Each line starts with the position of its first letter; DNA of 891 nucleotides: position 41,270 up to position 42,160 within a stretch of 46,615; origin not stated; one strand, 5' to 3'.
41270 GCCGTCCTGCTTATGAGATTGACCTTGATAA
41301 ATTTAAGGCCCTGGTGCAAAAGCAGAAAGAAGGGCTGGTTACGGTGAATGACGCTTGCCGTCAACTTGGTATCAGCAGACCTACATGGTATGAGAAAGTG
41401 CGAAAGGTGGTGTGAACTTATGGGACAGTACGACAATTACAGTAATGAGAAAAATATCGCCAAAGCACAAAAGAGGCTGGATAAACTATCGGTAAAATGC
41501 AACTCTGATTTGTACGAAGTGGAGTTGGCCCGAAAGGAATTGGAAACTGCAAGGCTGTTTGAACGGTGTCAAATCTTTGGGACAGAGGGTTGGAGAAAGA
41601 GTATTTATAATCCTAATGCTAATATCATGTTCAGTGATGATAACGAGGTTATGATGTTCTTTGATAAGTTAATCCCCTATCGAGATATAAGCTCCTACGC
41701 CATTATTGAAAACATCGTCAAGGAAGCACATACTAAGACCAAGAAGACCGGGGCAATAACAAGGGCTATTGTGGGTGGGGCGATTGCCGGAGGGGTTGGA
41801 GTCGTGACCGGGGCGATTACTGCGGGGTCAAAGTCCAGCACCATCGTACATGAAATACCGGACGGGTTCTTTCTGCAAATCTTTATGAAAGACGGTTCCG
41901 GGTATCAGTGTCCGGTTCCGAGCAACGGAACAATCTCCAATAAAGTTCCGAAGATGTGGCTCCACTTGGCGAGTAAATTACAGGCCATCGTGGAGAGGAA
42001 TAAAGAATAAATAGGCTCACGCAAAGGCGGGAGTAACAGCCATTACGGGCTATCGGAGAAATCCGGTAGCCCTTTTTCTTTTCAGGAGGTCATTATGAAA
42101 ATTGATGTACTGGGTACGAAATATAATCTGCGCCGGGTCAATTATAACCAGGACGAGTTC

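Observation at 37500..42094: A ~4.6-kb accessory island splits terS from terL and consists of two self-contained promoter-genes-terminator cassettes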

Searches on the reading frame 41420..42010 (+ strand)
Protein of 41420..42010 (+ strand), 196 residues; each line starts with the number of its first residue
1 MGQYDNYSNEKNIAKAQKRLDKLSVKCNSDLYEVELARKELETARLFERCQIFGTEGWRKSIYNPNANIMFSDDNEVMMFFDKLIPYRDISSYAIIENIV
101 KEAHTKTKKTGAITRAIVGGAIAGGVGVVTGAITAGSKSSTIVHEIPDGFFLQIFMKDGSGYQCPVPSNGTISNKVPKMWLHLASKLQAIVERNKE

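Call 13: search_protein_families(library=pfam, proteins=[window:41420-42010:+], max_evalue=0.1)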
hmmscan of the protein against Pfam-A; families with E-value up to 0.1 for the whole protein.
window:41420-42010:+ (196 aa): 0 families

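Call 14: search_protein_families(library=padloc, proteins=[window:41420-42010:+], max_evalue=0.01)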
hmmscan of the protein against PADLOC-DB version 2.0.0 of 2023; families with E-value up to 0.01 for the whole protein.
window:41420-42010:+ (196 aa): 0 families

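Call 42: search_protein_families(library=ncbifam, proteins=[window:41420-42010:+], max_evalue=0.05)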
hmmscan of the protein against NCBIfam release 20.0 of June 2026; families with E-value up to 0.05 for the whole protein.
window:41420-42010:+ (196 aa): 0 families

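Call 43: search_protein_families(library=phrogs, proteins=[window:41420-42010:+], max_evalue=0.001)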
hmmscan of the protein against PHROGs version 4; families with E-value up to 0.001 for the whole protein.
window:41420-42010:+ (196 aa): 3 families
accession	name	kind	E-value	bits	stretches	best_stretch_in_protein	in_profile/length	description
phrog_888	-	unknown function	1.8e-08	35.5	1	67-194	88-223/271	-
phrog_20920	-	unknown function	0.0003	22.2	1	79-142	29-88/115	-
phrog_17658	-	unknown function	0.00068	20.6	0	78-139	45-108/176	-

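Call 54: search_solved_structures(query=window:41420-42010:+, max_evalue=1)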
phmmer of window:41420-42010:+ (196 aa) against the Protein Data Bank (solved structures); distinct sequences matched with E-value up to 1: 2.
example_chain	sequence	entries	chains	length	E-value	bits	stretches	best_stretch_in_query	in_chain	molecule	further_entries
2h2q_A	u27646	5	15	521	0.059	16.2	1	67-121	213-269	Bifunctional dihydrofolate reductase-thymidylate synthase | Bifunctional dihydrofolate reductase-thymidylate synthase (DHFR-TS) | DHFR-TS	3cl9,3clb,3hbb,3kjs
3inv_A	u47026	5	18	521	0.059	16.2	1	67-121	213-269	Bifunctional dihydrofolate reductase-thymidylate synthase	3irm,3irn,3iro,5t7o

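Call 71: find_homologous_proteins(query=window:41420-42010:+)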
Query window:41420-42010:+ (196 aa): 280 proteins with E <= 0.001 among 424 candidates; the best 120 are listed.
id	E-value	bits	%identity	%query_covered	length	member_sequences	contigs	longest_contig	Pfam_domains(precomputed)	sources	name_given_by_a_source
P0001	2.5e-125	433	99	100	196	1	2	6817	PF27000.1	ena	-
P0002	1.5e-120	418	95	100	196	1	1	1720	PF27000.1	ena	-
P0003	4.0e-120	416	95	100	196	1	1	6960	PF27000.1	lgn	-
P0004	7.8e-120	415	94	100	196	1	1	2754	PF27000.1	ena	-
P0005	3.4e-119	413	94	100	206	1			PF27000.1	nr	nr:MAG TPA: hypothetical protein [Caudoviricetes sp.]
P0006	4.3e-119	413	94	100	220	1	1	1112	PF27000.1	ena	-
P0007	5.4e-119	413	94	100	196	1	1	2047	PF27000.1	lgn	-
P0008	5.5e-119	413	94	100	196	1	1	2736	PF27000.1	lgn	-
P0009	7.4e-119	412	94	100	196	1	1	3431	PF27000.1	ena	-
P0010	1.0e-118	412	94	100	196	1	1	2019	PF27000.1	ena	-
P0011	1.0e-118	412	94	100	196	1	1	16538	PF27000.1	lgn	-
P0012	1.4e-118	411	94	100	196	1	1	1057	PF27000.1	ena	-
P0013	1.4e-118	411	94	100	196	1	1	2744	PF27000.1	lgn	-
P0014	1.4e-118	411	94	100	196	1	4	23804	PF27000.1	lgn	-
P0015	1.4e-118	411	94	100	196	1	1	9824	PF27000.1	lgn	-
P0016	1.4e-118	411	94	100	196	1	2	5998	PF27000.1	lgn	-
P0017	2.0e-118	411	94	100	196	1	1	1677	PF27000.1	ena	-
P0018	2.0e-118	411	94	100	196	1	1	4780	PF27000.1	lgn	-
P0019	2.0e-118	411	93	100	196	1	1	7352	PF27000.1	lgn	-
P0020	2.0e-118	411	94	100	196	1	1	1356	PF27000.1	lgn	-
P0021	2.0e-118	411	94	100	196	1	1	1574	PF27000.1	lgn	-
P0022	2.7e-118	410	94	100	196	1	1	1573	PF27000.1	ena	-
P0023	2.7e-118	410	94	100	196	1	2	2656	PF27000.1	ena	-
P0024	3.8e-118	410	94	100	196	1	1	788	PF27000.1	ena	-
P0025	3.8e-118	410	94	100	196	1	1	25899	PF27000.1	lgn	-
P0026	7.2e-118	409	93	100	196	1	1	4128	PF27000.1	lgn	-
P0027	7.6e-118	409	94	99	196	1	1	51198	PF27000.1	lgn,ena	-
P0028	9.9e-118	408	94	100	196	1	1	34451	PF27000.1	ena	-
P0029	3.7e-117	407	93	100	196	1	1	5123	PF27000.1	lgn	-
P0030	3.4e-115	400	92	100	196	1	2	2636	PF27000.1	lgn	-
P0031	5.3e-115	399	93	100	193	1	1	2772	PF27000.1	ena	-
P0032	1.2e-114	398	91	100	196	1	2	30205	PF27000.1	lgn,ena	-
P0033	1.1e-112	392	89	100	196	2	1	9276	PF27000.1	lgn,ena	-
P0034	1.6e-112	391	89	100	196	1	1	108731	PF27000.1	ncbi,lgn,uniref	ncbi:hypothetical protein [Flavonifractor plautii]|uniref:hypothetical protein n=1 Tax=Flavonifracto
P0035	1.6e-112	391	89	100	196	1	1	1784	PF27000.1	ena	-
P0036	2.0e-112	391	89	99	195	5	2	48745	PF27000.1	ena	-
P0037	2.2e-112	391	89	100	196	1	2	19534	PF27000.1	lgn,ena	-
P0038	2.2e-112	391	89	100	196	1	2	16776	PF27000.1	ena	-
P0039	3.0e-112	391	89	100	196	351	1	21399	PF27000.1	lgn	-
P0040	4.2e-112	390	89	100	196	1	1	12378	PF27000.1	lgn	-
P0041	5.8e-112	390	88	100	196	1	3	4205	PF27000.1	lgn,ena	-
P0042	1.1e-111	389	89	100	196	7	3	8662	PF27000.1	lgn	-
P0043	1.5e-111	388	88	100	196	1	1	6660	PF27000.1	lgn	-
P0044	1.5e-111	388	88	100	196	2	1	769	PF27000.1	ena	-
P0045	1.6e-111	388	83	100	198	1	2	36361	PF27000.1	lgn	-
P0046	1.9e-111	388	88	99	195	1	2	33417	PF27000.1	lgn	-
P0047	7.7e-111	386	88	100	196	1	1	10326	PF27000.1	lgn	-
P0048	2.0e-110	385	88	100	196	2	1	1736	PF27000.1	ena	-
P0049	5.0e-108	377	86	100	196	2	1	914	PF27000.1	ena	-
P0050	4.0e-104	364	95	87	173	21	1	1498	PF27000.1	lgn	-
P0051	2.4e-101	355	95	85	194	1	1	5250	PF27000.1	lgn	-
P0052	1.5e-93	330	94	82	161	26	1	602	PF27000.1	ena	-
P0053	1.2e-92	327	73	100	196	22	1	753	PF27000.1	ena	-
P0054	1.0e-88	314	72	100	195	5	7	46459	PF27000.1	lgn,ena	-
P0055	2.8e-79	283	87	80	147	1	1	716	PF27000.1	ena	-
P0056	1.3e-72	261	60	99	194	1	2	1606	PF27000.1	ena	-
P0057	9.3e-72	259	58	99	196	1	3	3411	PF27000.1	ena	-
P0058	6.3e-69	249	58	99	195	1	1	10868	PF27000.1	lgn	-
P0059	2.3e-66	241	57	99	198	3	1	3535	PF27000.1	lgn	-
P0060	2.9e-66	241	58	99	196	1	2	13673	PF27000.1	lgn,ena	-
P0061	6.9e-66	239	58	99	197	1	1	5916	PF27000.1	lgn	-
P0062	7.0e-66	239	58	99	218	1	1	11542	PF27000.1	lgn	-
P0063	1.3e-65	239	54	100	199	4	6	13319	PF27000.1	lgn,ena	-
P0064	2.0e-65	238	57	99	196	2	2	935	PF27000.1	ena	-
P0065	9.5e-65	236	54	98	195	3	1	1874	PF27000.1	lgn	-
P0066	1.7e-64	235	92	60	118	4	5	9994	PF27000.1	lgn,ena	-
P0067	2.1e-64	235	56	100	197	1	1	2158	PF27000.1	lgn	-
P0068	4.9e-64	233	52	100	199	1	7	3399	PF27000.1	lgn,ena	-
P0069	6.5e-64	233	52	100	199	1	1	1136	PF27000.1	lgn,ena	-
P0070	4.1e-63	230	57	100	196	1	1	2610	PF27000.1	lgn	-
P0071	1.2e-62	229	52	100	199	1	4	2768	PF27000.1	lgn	-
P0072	2.3e-62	228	58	98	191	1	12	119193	PF27000.1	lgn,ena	-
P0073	2.8e-62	228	58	98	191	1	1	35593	PF27000.1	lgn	-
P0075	5.0e-62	227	53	100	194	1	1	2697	PF27000.1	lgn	-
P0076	7.3e-62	226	58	98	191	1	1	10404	PF27000.1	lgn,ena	-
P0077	7.9e-62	226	57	98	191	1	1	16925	PF27000.1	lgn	-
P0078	9.8e-62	226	57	98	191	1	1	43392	PF27000.1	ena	-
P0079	1.0e-61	226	57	98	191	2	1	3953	PF27000.1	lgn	-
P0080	1.0e-61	226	57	98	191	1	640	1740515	PF27000.1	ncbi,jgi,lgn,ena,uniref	ncbi:hypothetical protein [Dysosmobacter sp.]|uniref:hypothetical protein n=1 Tax=Dysosmobacter sp. 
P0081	1.0e-61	226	57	98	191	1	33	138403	PF27000.1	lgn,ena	-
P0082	1.0e-61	226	57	98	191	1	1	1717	PF27000.1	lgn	-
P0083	1.0e-61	226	57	98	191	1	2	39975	PF27000.1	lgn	-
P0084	1.0e-61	226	57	98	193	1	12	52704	PF27000.1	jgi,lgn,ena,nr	jgi:hypothetical protein|nr:MAG TPA: hypothetical protein [Caudoviricetes sp.]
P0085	1.1e-61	226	57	98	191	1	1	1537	PF27000.1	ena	-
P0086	1.4e-61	225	57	98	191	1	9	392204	PF27000.1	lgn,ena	-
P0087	1.9e-61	225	57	98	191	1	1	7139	PF27000.1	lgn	-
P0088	1.9e-61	225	57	98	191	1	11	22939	PF27000.1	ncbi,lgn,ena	-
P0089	1.9e-61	225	57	98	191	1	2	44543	PF27000.1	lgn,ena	-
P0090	2.6e-61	224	57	98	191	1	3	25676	PF27000.1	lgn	-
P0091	2.6e-61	224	57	98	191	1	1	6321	PF27000.1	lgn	-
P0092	2.7e-61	224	57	98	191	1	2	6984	PF27000.1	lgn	-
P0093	2.7e-61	224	57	98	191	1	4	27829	PF27000.1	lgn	-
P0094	2.7e-61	224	57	98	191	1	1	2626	PF27000.1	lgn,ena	-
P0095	2.7e-61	224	56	98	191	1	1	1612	PF27000.1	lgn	-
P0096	3.6e-61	224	57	98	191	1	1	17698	PF27000.1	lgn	-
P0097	3.6e-61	224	57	98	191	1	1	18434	PF27000.1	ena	-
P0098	3.6e-61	224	57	98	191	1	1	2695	PF27000.1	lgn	-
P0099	3.7e-61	224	57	98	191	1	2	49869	PF27000.1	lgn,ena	-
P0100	3.7e-61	224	57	98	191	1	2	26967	PF27000.1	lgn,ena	-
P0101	3.7e-61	224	57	98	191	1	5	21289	PF27000.1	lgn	-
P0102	3.7e-61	224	57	98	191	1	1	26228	PF27000.1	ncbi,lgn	-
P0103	3.7e-61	224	57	98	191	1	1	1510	PF27000.1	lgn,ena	-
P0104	3.7e-61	224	57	98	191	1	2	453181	PF27000.1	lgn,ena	-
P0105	3.7e-61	224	57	98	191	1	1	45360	PF27000.1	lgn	-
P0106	4.7e-61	224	57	98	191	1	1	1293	PF27000.1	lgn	-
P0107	4.8e-61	224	55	98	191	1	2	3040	PF27000.1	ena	-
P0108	5.0e-61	224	57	98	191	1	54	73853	PF27000.1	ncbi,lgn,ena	-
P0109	5.0e-61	224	57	98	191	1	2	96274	PF27000.1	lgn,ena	-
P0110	5.1e-61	224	57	98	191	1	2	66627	PF27000.1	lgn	-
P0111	6.4e-61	223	57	98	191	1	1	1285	PF27000.1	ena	-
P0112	7.0e-61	223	57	98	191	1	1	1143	PF27000.1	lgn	-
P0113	7.0e-61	223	57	98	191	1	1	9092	PF27000.1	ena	-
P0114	7.0e-61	223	57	98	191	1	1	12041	PF27000.1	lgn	-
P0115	7.1e-61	223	57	98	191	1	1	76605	PF27000.1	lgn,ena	-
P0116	7.2e-61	223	56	98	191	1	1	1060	PF27000.1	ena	-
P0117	7.3e-61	223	57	98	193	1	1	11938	PF27000.1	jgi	-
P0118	9.7e-61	223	57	98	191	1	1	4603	PF27000.1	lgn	-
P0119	1.3e-60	222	57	98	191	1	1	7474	PF27000.1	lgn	-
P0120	1.9e-60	222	56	98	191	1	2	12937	PF27000.1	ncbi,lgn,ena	-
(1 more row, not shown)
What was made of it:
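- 41420..42010 (+): Cassette 2 cargo: 196-aa PF27000 protein with a Gly-rich, low-confidence insert. Homologues carry PF27000 and come from Flavonifractor and Dysosmobacter (call 71).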

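Call 79: predict_structure(alignment_id=A5)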
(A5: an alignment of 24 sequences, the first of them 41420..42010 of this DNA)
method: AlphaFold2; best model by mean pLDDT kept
length: 196 residues; sequences in the alignment: 24
mean_pLDDT: 76.5   pTM: 0.67
mean pLDDT of the five models: 76.5, 75.8, 75.5, 73.3, 72.4
residues with pLDDT >= 90: 78; 70-90: 64; 50-70: 19; < 50: 35
segments of 3 or more residues with pLDDT < 50: 106-140
pLDDT, mean of each block of 10 residues (from residue 1): 76 92 86 92 91 80 85 94 94 86 50 33 30 39 68 92 85 80 93 87
secondary structure, 60 per line:
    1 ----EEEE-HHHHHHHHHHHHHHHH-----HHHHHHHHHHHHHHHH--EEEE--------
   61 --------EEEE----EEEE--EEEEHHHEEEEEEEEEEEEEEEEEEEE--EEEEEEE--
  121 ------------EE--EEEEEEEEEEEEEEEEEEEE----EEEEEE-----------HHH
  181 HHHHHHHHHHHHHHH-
elements in order: E5-8 H10-25 H31-46 E49-52 E69-72 E77-80 E83-86 E90-109 E112-118 E137-156 E161-166 H178-195

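Call 82: fold_search(model_id=the predicted structure, library=pdb)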
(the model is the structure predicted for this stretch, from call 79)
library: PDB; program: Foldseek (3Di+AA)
matches with E <= 10: 488; with E <= 0.001: 0
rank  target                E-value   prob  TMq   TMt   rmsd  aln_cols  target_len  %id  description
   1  7xdi_E                2.4e-01  0.14  0.10  0.11  19.1        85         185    9  Tail structure of bacteriophage SSV19 (released 2022-08-10)
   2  3fcg_B                2.6e-01  0.20  0.11  0.27  16.9        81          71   12  Crystal Structure Analysis of the Middle Domain of the Caf1A Usher (released 2008-12-16)
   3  7ub2_E                2.9e-01  0.12  0.17  0.18  17.8       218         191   10  Structure of RecT protein from Listeria innoccua phage A118 in complex with 83-mer annealed duplex (released 2022-12-07)
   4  3tvv_B                3.1e-01  0.47  0.28  0.24  13.4       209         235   10  Structure of the tandem PH domains of Rtt106 (residues 68-315) (released 2012-02-01)
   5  3qu1_A                3.1e-01  0.13  0.18  0.20  20.9       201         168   10  Peptide deformylase from Vibrio cholerae (released 2011-03-09)
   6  3oca_A                4.8e-01  0.08  0.17  0.18  20.0       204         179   12  Crystal structure of peptide deformylase from Ehrlichia chaffeensis (released 2010-09-08)
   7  2w3t                  4.8e-01  0.08  0.15  0.17  19.5       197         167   11  Chloro complex of the Ni-Form of E.coli deformylase (released 2009-12-15)
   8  2a9a_B                5.7e-01  0.04  0.08  0.05  19.9       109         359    6  Crystal structure of recombinant chicken sulfite oxidase with the bound product, sulfate, at the active site (released 2005-08-02)
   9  8kei_D                6.0e-01  0.16  0.20  0.23  14.2       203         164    8  Cryo-EM structure of NADPH oxidase 2 in complex with p22phox and EROS (released 2024-05-22)
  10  3t91_B                6.0e-01  0.05  0.11  0.10  23.7       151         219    8  Structure of the Phosphatase Domain of the Cell Fate Determinant SpoIIE from Bacillus subtilis (released 2011-12-07)
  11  3lnn_A                6.0e-01  0.03  0.11  0.07  22.2       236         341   10  Crystal structure of ZneB from Cupriavidus metallidurans (released 2010-06-30)
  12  3fwx_A                6.3e-01  0.13  0.18  0.21  16.9       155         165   14  The crystal structure of the peptide deformylase from Vibrio cholerae O1 biovar El Tor str. N16961 (released 2009-03-17)
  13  8ry2_L                6.3e-01  0.06  0.17  0.10  27.4       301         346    7  Crystal Structure of ANV419, a novel IL-2/anti-IL-2 antibody fusion protein (released 2024-07-31)
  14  1sox_B                6.3e-01  0.05  0.08  0.04  19.9        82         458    6  SULFITE OXIDASE FROM CHICKEN LIVER (released 1998-04-29)
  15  1icj_A                6.7e-01  0.06  0.15  0.17  19.4       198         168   10  PDF PROTEIN IS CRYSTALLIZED AS NI2+ CONTAINING FORM, COCRYSTALLIZED WITH INHIBITOR POLYETHYLENE GLYCOL (PEG) (released 1999-03-23)
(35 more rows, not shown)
